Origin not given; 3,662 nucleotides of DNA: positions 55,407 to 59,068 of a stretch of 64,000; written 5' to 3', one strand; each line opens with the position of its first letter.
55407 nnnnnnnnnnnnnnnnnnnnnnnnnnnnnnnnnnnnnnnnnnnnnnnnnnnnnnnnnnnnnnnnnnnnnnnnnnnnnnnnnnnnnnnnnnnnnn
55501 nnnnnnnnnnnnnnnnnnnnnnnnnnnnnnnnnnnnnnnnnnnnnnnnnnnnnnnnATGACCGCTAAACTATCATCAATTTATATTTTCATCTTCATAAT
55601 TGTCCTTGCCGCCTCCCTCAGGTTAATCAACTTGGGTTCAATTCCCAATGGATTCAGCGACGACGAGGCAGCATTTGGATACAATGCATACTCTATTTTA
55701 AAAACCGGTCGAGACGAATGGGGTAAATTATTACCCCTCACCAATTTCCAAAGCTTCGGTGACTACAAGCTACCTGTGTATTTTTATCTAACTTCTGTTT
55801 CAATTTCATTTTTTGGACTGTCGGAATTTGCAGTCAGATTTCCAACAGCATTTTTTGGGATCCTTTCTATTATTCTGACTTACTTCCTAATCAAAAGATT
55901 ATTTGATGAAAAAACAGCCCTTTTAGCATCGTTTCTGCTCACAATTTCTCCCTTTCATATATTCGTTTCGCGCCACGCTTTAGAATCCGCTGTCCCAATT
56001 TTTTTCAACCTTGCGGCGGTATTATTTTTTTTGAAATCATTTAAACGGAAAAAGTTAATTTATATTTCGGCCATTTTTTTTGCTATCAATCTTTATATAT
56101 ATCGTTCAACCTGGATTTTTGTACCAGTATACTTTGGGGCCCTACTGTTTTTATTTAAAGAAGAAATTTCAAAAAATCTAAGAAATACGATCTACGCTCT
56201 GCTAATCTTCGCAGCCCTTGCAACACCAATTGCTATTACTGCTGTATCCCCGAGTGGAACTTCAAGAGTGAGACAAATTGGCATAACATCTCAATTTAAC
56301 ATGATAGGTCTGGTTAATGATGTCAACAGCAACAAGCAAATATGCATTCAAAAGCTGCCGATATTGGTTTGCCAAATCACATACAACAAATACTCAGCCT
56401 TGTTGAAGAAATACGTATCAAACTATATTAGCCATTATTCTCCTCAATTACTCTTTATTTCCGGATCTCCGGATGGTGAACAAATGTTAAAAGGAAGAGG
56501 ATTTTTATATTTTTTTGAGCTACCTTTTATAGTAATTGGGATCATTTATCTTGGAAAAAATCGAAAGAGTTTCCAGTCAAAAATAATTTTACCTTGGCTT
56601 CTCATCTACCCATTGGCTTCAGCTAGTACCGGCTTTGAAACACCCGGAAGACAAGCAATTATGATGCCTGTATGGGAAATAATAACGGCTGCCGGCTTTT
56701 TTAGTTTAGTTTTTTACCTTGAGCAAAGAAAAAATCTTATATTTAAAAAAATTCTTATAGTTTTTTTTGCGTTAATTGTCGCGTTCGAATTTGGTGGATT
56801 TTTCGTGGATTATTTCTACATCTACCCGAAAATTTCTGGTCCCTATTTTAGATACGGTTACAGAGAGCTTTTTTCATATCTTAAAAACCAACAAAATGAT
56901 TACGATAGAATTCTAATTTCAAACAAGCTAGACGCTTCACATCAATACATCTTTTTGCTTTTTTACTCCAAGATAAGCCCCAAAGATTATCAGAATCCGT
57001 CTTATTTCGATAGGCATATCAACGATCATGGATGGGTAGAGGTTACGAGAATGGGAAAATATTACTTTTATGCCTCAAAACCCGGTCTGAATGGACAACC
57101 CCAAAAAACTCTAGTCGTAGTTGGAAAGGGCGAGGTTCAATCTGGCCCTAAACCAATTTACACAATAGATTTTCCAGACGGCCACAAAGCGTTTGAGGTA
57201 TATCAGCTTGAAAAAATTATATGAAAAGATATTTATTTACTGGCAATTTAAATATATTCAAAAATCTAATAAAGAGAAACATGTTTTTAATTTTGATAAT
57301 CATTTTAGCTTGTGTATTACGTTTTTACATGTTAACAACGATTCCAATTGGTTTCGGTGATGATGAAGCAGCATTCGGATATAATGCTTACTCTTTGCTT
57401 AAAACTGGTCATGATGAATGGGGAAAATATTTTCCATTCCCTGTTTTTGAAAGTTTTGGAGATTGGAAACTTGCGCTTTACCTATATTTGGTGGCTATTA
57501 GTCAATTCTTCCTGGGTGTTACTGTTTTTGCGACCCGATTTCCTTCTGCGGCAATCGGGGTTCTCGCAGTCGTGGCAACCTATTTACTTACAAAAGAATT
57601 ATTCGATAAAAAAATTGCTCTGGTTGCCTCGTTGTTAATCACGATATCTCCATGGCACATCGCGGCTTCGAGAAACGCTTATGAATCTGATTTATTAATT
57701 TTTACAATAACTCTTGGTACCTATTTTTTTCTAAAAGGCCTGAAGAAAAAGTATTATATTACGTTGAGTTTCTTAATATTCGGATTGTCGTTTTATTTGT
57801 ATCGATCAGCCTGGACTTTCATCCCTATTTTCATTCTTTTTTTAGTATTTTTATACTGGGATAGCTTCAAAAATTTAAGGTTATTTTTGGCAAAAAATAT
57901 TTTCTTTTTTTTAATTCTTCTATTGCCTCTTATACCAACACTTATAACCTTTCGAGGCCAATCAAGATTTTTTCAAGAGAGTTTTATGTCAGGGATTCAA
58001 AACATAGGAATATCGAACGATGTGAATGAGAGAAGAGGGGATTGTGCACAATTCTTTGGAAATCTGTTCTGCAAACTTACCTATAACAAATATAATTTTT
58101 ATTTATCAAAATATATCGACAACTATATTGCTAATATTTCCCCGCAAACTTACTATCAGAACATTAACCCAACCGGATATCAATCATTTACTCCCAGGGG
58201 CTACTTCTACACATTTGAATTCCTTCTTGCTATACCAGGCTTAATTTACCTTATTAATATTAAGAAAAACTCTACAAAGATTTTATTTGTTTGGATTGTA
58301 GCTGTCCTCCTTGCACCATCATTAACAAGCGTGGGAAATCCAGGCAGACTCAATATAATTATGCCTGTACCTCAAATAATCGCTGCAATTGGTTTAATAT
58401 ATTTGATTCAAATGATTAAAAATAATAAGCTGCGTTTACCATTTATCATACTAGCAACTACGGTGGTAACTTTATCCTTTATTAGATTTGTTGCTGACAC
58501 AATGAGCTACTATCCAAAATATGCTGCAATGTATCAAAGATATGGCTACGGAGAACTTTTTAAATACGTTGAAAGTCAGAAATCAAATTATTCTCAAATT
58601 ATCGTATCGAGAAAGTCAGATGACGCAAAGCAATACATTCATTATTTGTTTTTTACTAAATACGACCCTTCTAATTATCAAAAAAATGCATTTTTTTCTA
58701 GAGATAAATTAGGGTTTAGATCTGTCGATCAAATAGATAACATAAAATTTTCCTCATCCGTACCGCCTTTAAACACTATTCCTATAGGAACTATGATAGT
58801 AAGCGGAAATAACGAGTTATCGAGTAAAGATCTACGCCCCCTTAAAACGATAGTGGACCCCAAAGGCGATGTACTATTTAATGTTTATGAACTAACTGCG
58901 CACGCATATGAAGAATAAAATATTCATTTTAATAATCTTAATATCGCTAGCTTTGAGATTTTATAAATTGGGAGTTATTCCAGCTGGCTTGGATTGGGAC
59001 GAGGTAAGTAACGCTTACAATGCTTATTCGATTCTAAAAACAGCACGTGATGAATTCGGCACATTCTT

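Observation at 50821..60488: Tandem array of six ArnT/PMT-like GT-C paralogs with overlapping stop and start codons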

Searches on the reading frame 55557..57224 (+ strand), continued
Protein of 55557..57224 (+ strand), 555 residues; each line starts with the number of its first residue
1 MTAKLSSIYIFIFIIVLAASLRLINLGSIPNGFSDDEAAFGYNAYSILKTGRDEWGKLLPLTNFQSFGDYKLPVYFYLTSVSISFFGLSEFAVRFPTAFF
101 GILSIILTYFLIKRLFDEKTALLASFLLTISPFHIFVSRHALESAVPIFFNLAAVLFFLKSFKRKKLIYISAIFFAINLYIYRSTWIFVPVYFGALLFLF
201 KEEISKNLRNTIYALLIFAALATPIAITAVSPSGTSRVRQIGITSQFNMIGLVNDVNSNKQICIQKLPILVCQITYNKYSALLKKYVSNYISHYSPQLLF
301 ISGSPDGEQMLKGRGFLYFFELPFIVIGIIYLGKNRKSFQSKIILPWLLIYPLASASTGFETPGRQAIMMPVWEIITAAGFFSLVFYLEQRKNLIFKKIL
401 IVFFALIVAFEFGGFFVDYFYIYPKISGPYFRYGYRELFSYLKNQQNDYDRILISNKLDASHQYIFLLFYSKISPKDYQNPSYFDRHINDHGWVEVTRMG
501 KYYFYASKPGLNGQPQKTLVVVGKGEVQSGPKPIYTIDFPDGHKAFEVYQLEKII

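Call 39: fold_search(model_id=the predicted structure, library=pdb)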
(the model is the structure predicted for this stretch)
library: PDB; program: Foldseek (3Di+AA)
matches with E <= 10: 276; with E <= 0.001: 28
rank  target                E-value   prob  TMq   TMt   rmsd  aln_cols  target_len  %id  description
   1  7e9s_A                2.4e-09  1.00  0.49  0.33  12.6       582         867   15  Archaeal oligosaccharyltransferase AglB from Archaeoglobus fulgidus in complex with an inhibitory peptide and a dolich (released 2021-09-08)
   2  3wak                  3.2e-09  1.00  0.49  0.33  12.7       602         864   14  Crystal structure of the Archaeoglobus fulgidus oligosaccharyltransferase (O29867_ARCFU) in the apo form (released 2013-10-30)
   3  3waj                  2.2e-08  1.00  0.48  0.35  12.7       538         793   15  Crystal structure of the Archaeoglobus fulgidus oligosaccharyltransferase (O29867_ARCFU) complex with Zn and sulfate (released 2013-10-30)
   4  5gmy_A                2.3e-08  1.00  0.49  0.33  12.8       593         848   14  Crystal structure of the Archaeoglobus fulgidus oligosaccharyltransferase (O29867_ARCFU) tethered with an acceptor pep (released 2017-02-01)
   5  9n9j_I                2.5e-08  1.00  0.51  0.42  12.9       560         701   14  Structure of a GRP94 folding intermediate engaged with a CCDC134- and FKBP11-bound secretory translocon (released 2025-11-19)
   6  8b6l_I                4.8e-08  1.00  0.51  0.43  12.8       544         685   13  Subtomogram average of the human Sec61-TRAP-OSTA-translocon (released 2022-12-07)
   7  6s7o_A                5.3e-08  1.00  0.50  0.44  12.8       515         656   14  Cryo-EM structure of human oligosaccharyltransferase complex OST-A (released 2019-12-18)
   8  7oci_F                8.9e-08  1.00  0.53  0.47  10.9       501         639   14  Cryo-EM structure of yeast Ost6p containing oligosaccharyltransferase complex (released 2022-02-16)
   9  8pn9_A                1.4e-07  1.00  0.51  0.44  12.6       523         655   13  Structure of human oligosaccharyltransferase OST-A complex bound to NGI-1 (released 2024-05-08)
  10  6ftg_5                1.9e-07  1.00  0.52  0.45  13.3       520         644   14  Subtomogram average of OST-containing ribosome-translocon complexes from canine rough microsomal membranes (released 2018-03-21)
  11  8agc_A                2.2e-07  1.00  0.53  0.43  11.4       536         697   15  Structure of yeast oligosaccharylransferase complex with lipid-linked oligosaccharide and non-acceptor peptide bound (released 2022-12-07)
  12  8age_A                3.6e-07  1.00  0.51  0.45  11.3       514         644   13  Structure of yeast oligosaccharylransferase complex with acceptor peptide bound (released 2022-12-07)
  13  6c26_A                5.1e-07  1.00  0.51  0.45  12.3       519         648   14  The Cryo-EM structure of a eukaryotic oligosaccharyl transferase complex (released 2018-01-31)
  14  6ezn_F                5.1e-07  1.00  0.47  0.41  13.2       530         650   14  Cryo-EM structure of the yeast oligosaccharyltransferase (OST) complex (released 2018-01-17)
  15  6gxc_A                5.8e-07  1.00  0.48  0.39  14.4       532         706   14  Bacterial oligosaccharyltransferase PglB in complex with an inhibitory peptide and a reactive lipid-linked oligosaccha (released 2018-11-14)
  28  7bvf_A                9.9e-04  1.00  0.41  0.23   9.2       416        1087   11  Cryo-EM structure of Mycobacterium tuberculosis arabinosyltransferase EmbA-EmbB-AcpM2 in complex with ethambutol (released 2020-04-29)
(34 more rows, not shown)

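Call 89: search_protein_representatives(alignment_id=A1)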
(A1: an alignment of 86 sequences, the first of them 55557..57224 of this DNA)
Query: 86 sequences, 549 profile positions. Proteins with E-value up to 0.001 (for the whole library): 63187; up to 1e-10: 22003; up to 1e-30: 7139. The best 150 are listed.
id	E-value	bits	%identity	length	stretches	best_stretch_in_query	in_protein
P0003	3.1e-216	735.8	-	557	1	1-548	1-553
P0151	3.0e-215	732.5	-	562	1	1-548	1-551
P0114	2.3e-195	666.9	-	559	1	8-545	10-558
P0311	6.1e-191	652.3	-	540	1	6-544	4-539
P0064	3.7e-188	643.1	-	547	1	8-546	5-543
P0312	4.3e-188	642.9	-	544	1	1-545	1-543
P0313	8.8e-186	635.3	-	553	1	7-545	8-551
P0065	3.7e-180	616.7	-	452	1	2-440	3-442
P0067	2.0e-176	604.4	-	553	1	1-546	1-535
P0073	1.5e-174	598.2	-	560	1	6-547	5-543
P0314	8.3e-174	595.7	-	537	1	17-548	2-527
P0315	5.3e-170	583.2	-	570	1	6-547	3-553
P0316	6.2e-169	579.7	-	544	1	7-545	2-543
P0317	6.6e-168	576.3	-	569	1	3-548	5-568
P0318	6.9e-168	576.2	-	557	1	6-548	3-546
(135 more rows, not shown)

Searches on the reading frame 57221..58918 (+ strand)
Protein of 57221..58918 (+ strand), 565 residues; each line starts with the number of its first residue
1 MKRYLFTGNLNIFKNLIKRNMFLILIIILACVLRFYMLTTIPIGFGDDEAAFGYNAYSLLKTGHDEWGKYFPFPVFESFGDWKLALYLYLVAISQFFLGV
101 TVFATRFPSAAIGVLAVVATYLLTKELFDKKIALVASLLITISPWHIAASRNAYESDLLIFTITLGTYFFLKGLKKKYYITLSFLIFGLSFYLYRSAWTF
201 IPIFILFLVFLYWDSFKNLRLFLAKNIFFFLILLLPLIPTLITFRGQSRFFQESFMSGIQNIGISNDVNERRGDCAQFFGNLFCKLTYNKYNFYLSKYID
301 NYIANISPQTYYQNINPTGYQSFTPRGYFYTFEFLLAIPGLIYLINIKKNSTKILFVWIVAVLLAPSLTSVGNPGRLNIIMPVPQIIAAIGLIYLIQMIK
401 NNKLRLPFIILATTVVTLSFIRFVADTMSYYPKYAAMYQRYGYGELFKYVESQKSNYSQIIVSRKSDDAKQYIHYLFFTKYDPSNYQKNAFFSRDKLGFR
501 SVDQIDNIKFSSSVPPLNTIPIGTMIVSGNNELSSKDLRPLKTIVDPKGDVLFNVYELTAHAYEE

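Call 5: search_protein_families(library=pfam, proteins=[window:57221-58918:+], max_evalue=0.01)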
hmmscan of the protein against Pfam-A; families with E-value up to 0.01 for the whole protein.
window:57221-58918:+ (565 aa): 3 families
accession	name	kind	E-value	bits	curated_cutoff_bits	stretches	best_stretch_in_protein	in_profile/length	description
PF13231.12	PMT_2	-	2.7e-11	44.4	26.1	1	87-237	6-157/160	Dolichyl-phosphate-mannose-protein mannosyltransferase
PF02516.20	STT3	-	1.5e-09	38.3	24.5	1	89-246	81-245/405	Oligosaccharyl transferase STT3, N-terminal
PF02366.24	PMT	-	5.4e-06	26.6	22.7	1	28-243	5-233/245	Dolichyl-phosphate-mannose-protein mannosyltransferase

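Call 10: search_protein_families(library=ncbifam, proteins=[window:57221-58918:+], max_evalue=0.001)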
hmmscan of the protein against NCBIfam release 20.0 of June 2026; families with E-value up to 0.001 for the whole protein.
window:57221-58918:+ (565 aa): 0 families

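Call 20: find_homologous_proteins(query=window:57221-58918:+, max_evalue=1e-10)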
Query window:57221-58918:+ (565 aa): 406 proteins with E <= 1e-10 among 8000 candidates; the best 120 are listed.
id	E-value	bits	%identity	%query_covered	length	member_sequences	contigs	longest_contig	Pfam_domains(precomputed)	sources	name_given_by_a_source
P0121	0.0e+0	1209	100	96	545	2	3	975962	PF02366.25,PF02516.21,PF13231.13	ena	-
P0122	1.8e-247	841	67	94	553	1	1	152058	PF02516.21,PF13231.13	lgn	-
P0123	9.7e-247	838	67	96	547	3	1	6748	PF13231.13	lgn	-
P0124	3.4e-222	757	61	96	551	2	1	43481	PF02516.21,PF13231.13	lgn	-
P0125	2.0e-217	742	58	98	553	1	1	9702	PF02516.21,PF13231.13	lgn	-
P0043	1.1e-214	733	60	93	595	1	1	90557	PF13231.13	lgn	-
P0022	7.6e-196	670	57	93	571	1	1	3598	PF02366.25,PF13231.13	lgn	-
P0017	5.8e-193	661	55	96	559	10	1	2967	PF02366.25,PF02516.21,PF13231.13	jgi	-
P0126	2.2e-188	646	70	71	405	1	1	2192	PF02516.21,PF13231.13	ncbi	-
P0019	3.5e-188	645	53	96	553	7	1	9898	PF02366.25,PF02516.21,PF13231.13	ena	-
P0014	3.8e-188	645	53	96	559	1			PF02366.25,PF02516.21,PF13231.13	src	-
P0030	1.0e-187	643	54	95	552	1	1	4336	PF02366.25,PF02516.21,PF13231.13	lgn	-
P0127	1.6e-186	640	53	97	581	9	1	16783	PF13231.13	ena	-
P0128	2.1e-185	636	54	96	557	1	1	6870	PF02366.25,PF13231.13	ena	-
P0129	1.8e-184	633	54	96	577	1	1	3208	PF02366.25,PF13231.13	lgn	-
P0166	1.6e-72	263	33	94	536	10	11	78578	PF02366.25,PF13231.13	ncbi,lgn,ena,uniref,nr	ncbi:MAG: hypothetical protein US31_C0005G0054 [Berkelbacteria bacterium GW2011_GWA1_36_9]|uniref:Gl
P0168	1.8e-70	256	33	94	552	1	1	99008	PF02366.25,PF13231.13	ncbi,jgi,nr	ncbi:phospholipid carrier-dependent glycosyltransferase [Candidatus Microgenomates bacterium]|nr:MAG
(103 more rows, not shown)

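Call 21: find_encoding_contigs(protein=P0122, flank=10000, max_places=1)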
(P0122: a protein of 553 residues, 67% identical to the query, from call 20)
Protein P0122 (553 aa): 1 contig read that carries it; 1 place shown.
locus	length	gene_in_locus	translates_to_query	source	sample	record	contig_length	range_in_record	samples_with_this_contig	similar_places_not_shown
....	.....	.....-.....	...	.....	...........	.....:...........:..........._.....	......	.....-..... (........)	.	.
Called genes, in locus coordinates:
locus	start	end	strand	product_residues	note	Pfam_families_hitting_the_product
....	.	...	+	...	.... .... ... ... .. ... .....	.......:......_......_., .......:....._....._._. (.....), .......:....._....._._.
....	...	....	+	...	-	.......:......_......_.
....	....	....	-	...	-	-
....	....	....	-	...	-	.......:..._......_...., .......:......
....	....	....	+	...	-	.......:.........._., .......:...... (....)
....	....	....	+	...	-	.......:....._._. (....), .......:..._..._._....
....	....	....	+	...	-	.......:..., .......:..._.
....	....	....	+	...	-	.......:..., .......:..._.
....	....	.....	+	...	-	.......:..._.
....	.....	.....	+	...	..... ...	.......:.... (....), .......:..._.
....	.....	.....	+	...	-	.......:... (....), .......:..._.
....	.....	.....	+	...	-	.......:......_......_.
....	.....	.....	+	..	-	-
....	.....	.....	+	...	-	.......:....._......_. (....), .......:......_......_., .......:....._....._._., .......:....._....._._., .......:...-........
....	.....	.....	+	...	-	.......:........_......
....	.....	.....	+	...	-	-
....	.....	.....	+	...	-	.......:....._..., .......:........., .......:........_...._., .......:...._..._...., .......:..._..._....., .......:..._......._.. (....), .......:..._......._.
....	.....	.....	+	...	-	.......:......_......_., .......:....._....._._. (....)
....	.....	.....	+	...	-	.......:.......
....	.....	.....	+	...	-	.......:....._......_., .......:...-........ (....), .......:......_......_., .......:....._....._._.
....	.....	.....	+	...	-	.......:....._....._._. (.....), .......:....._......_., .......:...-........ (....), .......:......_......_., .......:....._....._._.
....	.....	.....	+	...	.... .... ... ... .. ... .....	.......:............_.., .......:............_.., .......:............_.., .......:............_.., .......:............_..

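Call 70: find_encoding_contigs(protein=P0166, flank=10000, max_places=1)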
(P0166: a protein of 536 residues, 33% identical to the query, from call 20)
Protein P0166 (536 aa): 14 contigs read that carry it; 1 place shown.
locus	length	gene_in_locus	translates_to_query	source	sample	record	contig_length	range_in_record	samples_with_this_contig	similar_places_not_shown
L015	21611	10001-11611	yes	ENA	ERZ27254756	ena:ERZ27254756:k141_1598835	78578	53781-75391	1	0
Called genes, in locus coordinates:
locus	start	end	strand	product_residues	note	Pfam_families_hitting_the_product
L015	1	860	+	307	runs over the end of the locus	PF00535:Glycos_transf_2, PF10111:Glyco_tranf_2_2, PF13641:Glyco_tranf_2_3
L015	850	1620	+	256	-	PF00535:Glycos_transf_2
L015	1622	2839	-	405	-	-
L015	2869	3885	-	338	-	PF01467:CTP_transf_like, PF04019:DUF359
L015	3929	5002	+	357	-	PF01979:Amidohydro_1, PF12890:DHOase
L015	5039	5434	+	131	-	PF01641:SelR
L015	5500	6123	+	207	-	PF10108:DNA_pol_B_exo2, PF13482:RNase_H_2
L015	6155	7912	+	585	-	-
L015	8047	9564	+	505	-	PF02366:PMT, PF13231:PMT_2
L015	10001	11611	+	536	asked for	PF02366:PMT, PF13231:PMT_2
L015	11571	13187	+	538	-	PF13231:PMT_2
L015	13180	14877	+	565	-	PF02366:PMT (weak), PF13231:PMT_2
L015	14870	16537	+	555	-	PF02366:PMT (weak), PF13231:PMT_2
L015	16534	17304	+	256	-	PF00535:Glycos_transf_2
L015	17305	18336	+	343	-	PF13579:Glyco_trans_4_4 (weak), PF13439:Glyco_transf_4, PF00534:Glycos_transf_1, PF13692:Glyco_trans_1_4, PF13524:Glyco_trans_1_2 (weak), PF20706:GT4-conflict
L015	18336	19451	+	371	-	-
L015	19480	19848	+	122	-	-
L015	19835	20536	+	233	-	PF13641:Glyco_tranf_2_3 (weak), PF00535:Glycos_transf_2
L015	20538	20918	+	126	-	-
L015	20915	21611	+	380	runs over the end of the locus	PF13439:Glyco_transf_4, PF13579:Glyco_trans_4_4 (weak), PF20706:GT4-conflict, PF00534:Glycos_transf_1, PF13692:Glyco_trans_1_4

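Call 71: find_encoding_contigs(protein=P0168, flank=10000, max_places=1)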
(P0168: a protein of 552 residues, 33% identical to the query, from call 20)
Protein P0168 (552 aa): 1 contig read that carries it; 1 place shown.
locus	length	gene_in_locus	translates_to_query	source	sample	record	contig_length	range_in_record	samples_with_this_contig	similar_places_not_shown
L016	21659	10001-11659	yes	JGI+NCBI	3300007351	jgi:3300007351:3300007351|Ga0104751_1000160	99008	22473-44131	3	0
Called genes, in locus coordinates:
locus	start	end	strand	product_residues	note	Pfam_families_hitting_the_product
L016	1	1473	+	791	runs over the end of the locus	PF02190:LON_substr_bdg, PF00004:AAA, PF07728:AAA_5 (weak), PF22667:Lon_lid, PF05362:Lon_C, PF13541:ChlI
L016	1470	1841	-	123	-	PF07883:Cupin_2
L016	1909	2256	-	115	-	-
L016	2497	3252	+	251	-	PF00535:Glycos_transf_2, PF10111:Glyco_tranf_2_2 (weak), PF13641:Glyco_tranf_2_3 (weak)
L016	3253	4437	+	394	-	PF26314:MptA_B_family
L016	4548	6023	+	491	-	PF13231:PMT_2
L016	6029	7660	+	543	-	PF10131:PTPS_related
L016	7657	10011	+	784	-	PF09586:YfhO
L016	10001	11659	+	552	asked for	PF02366:PMT, PF13231:PMT_2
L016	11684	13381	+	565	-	PF02366:PMT (weak), PF13231:PMT_2 (weak)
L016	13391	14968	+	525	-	PF10131:PTPS_related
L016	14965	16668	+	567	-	PF10131:PTPS_related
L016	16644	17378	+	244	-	PF00535:Glycos_transf_2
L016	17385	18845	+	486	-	PF01943:Polysacc_synt, PF13440:Polysacc_synt_3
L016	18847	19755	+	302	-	PF00535:Glycos_transf_2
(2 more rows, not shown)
